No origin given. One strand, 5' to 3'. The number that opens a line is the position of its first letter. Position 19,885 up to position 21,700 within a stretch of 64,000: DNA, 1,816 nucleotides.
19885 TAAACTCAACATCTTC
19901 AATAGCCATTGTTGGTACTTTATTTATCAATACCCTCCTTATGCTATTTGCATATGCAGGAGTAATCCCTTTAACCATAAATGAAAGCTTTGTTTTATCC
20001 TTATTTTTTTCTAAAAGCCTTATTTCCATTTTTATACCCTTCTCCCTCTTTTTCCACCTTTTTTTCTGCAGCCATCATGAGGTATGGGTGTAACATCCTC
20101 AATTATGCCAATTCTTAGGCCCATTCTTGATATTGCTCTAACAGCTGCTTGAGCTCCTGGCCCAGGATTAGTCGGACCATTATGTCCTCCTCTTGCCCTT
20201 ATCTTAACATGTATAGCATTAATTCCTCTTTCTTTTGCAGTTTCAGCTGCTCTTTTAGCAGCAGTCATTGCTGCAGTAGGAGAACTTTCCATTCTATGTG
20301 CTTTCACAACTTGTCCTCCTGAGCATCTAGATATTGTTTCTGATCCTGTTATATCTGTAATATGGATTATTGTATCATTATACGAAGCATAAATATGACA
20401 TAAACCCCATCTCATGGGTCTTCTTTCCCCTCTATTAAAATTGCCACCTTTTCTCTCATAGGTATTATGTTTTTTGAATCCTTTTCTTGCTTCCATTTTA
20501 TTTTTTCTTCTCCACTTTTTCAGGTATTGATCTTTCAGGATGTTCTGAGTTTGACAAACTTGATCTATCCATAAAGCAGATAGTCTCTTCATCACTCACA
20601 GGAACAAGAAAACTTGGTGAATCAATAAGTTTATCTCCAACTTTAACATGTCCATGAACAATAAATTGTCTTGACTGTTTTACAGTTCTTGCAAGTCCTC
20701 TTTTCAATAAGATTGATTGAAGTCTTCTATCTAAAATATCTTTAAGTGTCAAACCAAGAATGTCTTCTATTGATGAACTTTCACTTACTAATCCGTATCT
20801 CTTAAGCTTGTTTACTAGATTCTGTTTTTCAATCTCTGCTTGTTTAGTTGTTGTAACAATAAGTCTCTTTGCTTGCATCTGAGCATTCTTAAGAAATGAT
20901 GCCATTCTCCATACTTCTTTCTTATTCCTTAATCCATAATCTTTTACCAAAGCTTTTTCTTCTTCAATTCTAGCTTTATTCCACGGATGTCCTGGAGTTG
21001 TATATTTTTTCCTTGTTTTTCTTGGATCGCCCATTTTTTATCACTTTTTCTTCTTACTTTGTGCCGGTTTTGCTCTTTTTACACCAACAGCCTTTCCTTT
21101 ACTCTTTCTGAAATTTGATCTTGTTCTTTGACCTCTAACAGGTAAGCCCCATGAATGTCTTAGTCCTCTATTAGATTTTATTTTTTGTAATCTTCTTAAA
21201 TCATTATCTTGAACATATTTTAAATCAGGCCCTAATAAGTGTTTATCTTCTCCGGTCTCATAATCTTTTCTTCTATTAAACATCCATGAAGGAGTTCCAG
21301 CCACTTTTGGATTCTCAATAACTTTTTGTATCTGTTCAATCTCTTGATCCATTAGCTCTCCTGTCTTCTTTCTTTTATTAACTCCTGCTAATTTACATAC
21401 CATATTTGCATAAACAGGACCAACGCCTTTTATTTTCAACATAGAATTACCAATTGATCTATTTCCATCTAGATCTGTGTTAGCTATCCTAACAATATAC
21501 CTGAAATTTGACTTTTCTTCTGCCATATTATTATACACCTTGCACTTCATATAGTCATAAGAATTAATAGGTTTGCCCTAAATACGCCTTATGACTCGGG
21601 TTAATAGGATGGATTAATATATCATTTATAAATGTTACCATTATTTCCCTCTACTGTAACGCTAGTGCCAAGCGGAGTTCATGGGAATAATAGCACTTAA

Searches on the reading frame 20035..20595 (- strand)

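Call 60: search_protein_families(library=pfam, proteins=[window:20035-20595:-], max_evalue=0.0001)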
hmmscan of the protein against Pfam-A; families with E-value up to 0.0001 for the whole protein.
window:20035-20595:- (187 aa): 1 family
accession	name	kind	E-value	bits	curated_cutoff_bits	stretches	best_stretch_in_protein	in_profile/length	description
PF00411.24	Ribosomal_S11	-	6.8e-43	146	25.1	1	64-183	1-110/110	Ribosomal protein S11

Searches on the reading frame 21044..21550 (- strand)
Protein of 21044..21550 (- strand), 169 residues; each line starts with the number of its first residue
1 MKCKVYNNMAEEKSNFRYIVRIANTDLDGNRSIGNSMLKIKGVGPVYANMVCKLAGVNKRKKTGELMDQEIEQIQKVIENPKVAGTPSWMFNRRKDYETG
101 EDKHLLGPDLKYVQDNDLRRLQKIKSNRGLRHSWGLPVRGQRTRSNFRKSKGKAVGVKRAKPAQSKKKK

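Call 60: search_protein_families(library=pfam, proteins=[window:21044-21550:-], max_evalue=0.0001)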
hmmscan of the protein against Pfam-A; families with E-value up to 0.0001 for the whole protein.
window:21044-21550:- (169 aa): 1 family
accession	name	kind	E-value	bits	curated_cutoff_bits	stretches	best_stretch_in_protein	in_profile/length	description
PF00416.27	Ribosomal_S13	-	1.3e-41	142.4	31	1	21-148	1-127/128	Ribosomal protein S13/S18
